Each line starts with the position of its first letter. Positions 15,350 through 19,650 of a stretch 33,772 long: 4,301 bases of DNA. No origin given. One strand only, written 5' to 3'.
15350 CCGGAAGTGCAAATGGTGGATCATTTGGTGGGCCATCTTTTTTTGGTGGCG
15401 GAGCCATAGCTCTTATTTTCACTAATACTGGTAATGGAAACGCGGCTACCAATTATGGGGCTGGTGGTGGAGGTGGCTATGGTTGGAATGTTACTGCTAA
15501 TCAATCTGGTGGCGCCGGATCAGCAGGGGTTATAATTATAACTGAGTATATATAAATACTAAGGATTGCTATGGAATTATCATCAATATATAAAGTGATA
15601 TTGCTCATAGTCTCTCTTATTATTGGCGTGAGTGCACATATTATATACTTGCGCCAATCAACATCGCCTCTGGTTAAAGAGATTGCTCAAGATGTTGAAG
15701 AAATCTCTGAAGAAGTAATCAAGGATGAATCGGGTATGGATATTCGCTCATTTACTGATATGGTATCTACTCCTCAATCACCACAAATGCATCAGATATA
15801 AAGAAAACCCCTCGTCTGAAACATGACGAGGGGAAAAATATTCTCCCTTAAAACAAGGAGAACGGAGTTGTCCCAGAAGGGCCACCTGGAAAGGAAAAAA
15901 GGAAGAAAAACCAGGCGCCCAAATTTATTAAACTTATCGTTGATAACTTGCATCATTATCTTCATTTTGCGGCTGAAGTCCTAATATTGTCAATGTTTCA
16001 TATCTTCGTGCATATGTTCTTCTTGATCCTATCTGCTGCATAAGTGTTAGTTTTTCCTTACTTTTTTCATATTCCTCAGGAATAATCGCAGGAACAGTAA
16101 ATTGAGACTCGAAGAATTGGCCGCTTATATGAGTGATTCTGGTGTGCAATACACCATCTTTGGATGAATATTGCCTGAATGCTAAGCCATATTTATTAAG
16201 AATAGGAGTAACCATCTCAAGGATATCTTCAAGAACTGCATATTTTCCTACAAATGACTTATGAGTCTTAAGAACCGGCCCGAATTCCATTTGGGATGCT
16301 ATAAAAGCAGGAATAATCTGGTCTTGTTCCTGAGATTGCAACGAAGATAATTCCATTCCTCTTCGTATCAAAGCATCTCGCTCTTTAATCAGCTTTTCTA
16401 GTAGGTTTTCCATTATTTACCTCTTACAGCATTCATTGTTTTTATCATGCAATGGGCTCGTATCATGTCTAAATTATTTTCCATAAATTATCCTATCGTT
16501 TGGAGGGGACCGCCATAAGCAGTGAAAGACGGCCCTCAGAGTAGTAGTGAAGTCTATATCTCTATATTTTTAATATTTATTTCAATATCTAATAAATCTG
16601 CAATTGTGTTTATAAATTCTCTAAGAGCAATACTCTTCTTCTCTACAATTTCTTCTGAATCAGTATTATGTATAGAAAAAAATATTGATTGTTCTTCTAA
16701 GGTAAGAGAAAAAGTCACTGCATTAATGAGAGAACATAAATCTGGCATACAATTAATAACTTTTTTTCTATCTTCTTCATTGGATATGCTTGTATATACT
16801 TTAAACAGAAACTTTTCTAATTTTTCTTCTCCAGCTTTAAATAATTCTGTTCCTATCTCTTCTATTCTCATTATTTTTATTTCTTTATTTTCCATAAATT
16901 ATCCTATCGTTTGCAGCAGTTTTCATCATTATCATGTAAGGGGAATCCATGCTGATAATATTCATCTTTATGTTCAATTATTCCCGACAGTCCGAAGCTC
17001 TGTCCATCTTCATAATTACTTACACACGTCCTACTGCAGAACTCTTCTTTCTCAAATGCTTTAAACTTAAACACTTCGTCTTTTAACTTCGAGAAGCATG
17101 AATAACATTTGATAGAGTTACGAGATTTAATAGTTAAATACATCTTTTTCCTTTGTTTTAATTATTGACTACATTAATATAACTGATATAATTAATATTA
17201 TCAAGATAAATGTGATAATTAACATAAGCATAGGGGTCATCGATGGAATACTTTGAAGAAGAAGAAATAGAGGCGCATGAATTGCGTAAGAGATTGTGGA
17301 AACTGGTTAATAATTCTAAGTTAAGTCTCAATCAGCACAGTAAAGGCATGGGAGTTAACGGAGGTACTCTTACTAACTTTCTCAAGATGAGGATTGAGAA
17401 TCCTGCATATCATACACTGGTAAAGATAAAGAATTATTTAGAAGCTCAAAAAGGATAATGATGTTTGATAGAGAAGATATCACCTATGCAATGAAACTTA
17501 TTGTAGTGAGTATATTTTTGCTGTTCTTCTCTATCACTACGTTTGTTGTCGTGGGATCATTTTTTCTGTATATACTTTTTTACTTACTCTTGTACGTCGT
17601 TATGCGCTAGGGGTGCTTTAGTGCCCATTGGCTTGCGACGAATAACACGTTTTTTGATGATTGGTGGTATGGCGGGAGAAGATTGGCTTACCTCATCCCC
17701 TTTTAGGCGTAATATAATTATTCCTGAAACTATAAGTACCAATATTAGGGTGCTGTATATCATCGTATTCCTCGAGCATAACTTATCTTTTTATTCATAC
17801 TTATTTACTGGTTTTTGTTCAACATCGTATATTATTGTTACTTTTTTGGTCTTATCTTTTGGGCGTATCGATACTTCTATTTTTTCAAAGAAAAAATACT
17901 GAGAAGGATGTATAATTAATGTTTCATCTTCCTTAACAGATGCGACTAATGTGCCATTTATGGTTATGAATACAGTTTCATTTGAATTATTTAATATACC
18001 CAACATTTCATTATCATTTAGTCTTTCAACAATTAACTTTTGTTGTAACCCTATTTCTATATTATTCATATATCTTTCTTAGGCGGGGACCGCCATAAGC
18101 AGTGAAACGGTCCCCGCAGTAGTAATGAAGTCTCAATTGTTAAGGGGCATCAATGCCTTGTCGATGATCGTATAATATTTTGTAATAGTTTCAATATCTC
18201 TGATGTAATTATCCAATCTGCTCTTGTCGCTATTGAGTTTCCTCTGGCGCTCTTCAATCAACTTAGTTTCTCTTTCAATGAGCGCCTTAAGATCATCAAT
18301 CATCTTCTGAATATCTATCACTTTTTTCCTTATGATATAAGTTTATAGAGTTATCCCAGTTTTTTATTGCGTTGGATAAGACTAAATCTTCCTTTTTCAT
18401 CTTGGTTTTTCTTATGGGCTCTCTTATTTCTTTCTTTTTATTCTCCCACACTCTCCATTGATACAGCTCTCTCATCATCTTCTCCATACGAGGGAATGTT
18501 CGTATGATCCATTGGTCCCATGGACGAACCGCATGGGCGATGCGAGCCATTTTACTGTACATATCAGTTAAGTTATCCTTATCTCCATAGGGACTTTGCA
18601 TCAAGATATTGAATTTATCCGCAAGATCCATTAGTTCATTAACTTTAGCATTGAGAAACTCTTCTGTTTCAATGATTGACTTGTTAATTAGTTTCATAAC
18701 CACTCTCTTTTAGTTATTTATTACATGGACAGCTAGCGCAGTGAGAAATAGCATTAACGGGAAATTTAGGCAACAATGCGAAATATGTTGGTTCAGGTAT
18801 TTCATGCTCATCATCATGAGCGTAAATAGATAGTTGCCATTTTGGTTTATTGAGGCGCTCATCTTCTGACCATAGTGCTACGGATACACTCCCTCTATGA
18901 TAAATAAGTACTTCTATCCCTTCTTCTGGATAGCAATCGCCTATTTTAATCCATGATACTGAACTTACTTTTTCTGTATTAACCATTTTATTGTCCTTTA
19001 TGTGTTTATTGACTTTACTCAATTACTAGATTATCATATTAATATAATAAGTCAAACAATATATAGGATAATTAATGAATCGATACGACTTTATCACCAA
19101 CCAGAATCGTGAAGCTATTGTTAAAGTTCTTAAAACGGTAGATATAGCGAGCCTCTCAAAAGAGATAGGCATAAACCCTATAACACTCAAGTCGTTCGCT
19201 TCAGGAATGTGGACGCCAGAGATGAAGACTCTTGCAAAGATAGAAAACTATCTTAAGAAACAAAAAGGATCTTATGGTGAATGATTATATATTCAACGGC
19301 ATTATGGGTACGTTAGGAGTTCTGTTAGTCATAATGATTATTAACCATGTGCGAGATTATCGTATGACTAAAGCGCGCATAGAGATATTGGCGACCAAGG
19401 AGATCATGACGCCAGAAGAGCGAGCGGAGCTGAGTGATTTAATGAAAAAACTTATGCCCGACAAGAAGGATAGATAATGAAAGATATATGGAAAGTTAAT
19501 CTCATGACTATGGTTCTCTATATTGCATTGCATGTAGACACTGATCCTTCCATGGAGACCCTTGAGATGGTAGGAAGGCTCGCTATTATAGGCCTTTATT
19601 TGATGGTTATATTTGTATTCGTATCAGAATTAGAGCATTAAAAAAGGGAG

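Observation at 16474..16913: A 411-bp early-gene cassette bracketed by perfect 29-bp direct repeats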

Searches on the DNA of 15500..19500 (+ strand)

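Call 10: search_rna_families(source=window, start=15500, end=19500, threshold=evalue, max_evalue=1)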
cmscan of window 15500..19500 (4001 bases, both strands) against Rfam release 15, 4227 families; matches with E-value up to 1: 2.
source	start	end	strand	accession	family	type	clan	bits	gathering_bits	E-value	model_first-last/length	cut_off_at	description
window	15800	15866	-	RF02837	anti-hemB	Gene; sRNA;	-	29.7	49.5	0.00039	1-81/81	no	Burkholderia RNA 7 (anti-hemB)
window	19255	19414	+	RF02942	Clostridiales-3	Gene; sRNA;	-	17.3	103.4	0.14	1-264/264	no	Clostridiales-3 RNA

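Call 13: search_dna_similar(query=window:15500-19100:+, collection=phages, mode=distant)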
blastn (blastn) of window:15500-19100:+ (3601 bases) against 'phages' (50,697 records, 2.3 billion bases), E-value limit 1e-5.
No match.

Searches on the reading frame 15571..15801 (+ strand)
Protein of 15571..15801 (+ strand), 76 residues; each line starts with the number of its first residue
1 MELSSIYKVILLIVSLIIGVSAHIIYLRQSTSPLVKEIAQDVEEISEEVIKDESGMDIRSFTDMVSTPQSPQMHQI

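Call 38: find_encoding_contigs(protein=window:15571-15801:+, flank=4000, max_places=10)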
Protein window:15571-15801:+ (76 aa): 13 contigs read that carry it; 10 places shown.
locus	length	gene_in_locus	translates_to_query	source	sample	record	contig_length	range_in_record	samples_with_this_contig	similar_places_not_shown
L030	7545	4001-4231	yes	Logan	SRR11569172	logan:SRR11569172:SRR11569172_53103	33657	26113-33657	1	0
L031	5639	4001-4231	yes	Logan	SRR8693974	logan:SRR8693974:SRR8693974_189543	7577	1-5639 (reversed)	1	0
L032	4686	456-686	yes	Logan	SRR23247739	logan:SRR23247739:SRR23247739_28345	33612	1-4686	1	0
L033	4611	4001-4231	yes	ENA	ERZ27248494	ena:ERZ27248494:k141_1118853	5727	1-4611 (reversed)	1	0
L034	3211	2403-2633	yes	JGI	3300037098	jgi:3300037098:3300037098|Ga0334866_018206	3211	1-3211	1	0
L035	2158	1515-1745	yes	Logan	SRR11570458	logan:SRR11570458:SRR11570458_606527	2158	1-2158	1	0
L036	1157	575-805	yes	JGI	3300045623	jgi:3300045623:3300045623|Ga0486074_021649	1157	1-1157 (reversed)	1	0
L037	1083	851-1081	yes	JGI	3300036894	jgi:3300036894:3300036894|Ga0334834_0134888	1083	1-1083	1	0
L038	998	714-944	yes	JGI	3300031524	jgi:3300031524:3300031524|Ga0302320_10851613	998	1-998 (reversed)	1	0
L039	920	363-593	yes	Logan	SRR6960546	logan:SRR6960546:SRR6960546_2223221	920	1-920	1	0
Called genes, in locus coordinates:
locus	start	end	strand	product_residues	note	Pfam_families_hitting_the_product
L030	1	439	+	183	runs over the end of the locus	-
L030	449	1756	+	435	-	-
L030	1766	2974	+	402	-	-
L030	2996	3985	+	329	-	-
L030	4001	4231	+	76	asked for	-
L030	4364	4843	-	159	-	PF04404:ERF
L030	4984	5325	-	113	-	-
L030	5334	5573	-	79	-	-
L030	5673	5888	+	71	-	-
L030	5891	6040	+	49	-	-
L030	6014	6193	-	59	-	-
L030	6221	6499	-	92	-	-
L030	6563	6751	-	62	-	-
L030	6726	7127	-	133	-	-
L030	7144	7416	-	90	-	-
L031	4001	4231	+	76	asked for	-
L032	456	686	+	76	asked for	-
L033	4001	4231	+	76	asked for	-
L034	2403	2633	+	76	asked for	-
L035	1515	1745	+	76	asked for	-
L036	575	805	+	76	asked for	-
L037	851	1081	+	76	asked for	?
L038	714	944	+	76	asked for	-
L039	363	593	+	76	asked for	-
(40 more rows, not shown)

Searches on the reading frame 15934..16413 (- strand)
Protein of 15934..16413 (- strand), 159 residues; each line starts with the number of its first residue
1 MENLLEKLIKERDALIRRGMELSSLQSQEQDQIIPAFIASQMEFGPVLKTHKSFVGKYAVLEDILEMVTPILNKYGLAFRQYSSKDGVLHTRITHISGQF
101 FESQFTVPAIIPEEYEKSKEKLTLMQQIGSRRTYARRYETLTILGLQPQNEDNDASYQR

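Call 8: search_protein_families(library=pfam, proteins=[window:15934-16413:-], max_evalue=0.1)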
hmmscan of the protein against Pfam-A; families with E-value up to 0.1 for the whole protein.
window:15934-16413:- (159 aa): 1 family
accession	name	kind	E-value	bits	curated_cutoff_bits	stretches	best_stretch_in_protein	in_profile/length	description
PF04404.17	ERF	-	1.5e-14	54.6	25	1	39-158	7-129/153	ERF superfamily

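Call 9: search_protein_families(library=phrogs, proteins=[window:15934-16413:-], max_evalue=0.01)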
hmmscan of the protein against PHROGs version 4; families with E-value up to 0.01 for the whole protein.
window:15934-16413:- (159 aa): 3 families
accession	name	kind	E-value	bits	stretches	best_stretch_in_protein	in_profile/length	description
phrog_2324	-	DNA, RNA and nucleotide metabolism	1.6e-23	84.3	1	26-157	4-131/193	Erf-like ssDNA annealing protein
phrog_155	-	DNA, RNA and nucleotide metabolism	4.8e-17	63.5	1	26-155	61-192/308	Erf-like ssDNA annealing protein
phrog_34817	-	unknown function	1e-10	42.4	1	51-155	40-134/291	-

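Call 16: find_encoding_contigs(protein=window:15934-16413:-, flank=6000, max_places=10)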
Protein window:15934-16413:- (159 aa): 6 contigs read that carry it; 4 places shown.
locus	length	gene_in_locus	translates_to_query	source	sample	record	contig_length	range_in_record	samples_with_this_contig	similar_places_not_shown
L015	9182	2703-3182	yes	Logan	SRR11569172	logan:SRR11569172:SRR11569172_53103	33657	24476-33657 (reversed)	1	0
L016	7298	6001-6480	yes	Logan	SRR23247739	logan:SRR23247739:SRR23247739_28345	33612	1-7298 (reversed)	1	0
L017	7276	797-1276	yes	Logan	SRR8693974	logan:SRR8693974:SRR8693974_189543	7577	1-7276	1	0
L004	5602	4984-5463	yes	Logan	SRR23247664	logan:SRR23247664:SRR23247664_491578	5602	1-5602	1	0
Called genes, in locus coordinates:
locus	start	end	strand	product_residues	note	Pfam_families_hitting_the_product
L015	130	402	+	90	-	-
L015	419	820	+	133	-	-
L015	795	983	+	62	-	-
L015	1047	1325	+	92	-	-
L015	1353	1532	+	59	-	-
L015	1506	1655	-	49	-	-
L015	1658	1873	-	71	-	-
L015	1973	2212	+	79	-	-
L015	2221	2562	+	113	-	-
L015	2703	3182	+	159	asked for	PF04404:ERF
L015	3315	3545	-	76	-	-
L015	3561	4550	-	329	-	-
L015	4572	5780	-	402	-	-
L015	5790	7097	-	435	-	-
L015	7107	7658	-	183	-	-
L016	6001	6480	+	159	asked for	PF04404:ERF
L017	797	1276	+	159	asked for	PF04404:ERF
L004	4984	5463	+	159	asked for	PF04404:ERF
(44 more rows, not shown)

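Call 26: find_related_loci(query=window:15934-16413:-, collection=viral_contigs, flank=6000)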
Query window:15934-16413:- (159 aa) in viral_contigs; peptide patterns used: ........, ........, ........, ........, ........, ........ (x = any residue, [..] = any of these).
42 stretches matched a pattern, but none encodes a relative of the query by tblastn (E <= 1e-3).

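Call 28: find_related_loci(query=window:15934-16413:-, collection=genome_contigs, flank=6000)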
Query window:15934-16413:- (159 aa) in genome_contigs; peptide patterns used: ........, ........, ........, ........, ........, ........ (x = any residue, [..] = any of these).
294 stretches matched a pattern, but none encodes a relative of the query by tblastn (E <= 1e-3).

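Call 74: search_dna_similar(query=window:15934-16413:-, collection=phages, mode=protein, max_rows=8)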
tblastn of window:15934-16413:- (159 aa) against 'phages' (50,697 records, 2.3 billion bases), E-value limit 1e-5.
Records with a match: 129; places in all: 129; records where one place covers at least 80% of the query: 6.
Best place of each record, by identity: <60% 129.
By first word of the organism name: Mycobacterium 28; Acinetobacter 28; Vibrio 19; Escherichia 9; Enterobacter 5; Clostridioides 4; Nonlabens 4; Bacillus 4; Klebsiella 4; Streptococcus 3; and 13 more.
By host as written in the record: Vibrio breoganii 16; Mycobacterium smegmatis mc2 155 16; Acinetobacter baumannii 16; - 13; Escherichia coli 4; Persicivirga sp. IMCC12024 4; Mycobacterium smegmatis mc#155 3; Enterobacter cloacae 3; and 45 more.
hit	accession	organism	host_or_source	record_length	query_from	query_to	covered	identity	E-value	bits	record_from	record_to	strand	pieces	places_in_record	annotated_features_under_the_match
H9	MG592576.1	Vibrio phage 1.206.O._10N.222.51.B10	Vibrio breoganii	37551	32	156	79%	37.7%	1e-8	58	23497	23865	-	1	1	essential recombination function protein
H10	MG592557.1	Vibrio phage 1.189.B._10N.286.51.B5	Vibrio breoganii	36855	32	156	79%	36.9%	7e-9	59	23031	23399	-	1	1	essential recombination function protein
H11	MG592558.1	Vibrio phage 1.189.C._10N.286.51.B5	Vibrio breoganii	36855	32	156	79%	36.9%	7e-9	59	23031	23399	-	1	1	essential recombination function protein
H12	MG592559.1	Vibrio phage 1.189.O._10N.286.51.B5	Vibrio breoganii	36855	32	156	79%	36.9%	7e-9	59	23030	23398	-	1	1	essential recombination function protein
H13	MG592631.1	Vibrio phage 1.266.O._10N.286.52.F9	Vibrio breoganii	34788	32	156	79%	36.9%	2e-8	57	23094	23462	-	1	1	essential recombination function protein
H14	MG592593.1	Vibrio phage 1.226.O._10N.261.48.E5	Vibrio breoganii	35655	32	156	79%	36.9%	2e-8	57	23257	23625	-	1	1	essential recombination function protein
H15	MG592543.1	Vibrio phage 1.176.O._10N.261.55.F5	Vibrio breoganii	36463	32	156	79%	36.9%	5e-8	57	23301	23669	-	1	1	essential recombination function protein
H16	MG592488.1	Vibrio phage 1.115.A._10N.222.49.B11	Vibrio breoganii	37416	32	156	79%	36.9%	8e-8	56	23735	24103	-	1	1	essential recombination function protein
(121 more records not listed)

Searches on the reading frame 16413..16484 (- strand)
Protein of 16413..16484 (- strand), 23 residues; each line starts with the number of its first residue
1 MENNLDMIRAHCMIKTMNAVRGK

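Call 8: search_protein_families(library=pfam, proteins=[window:16413-16484:-], max_evalue=0.1)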
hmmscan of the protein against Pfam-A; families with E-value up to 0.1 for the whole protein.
window:16413-16484:- (23 aa): 0 families

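Call 9: search_protein_families(library=phrogs, proteins=[window:16413-16484:-], max_evalue=0.01)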
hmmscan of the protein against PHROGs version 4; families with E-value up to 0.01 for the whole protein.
window:16413-16484:- (23 aa): 0 families
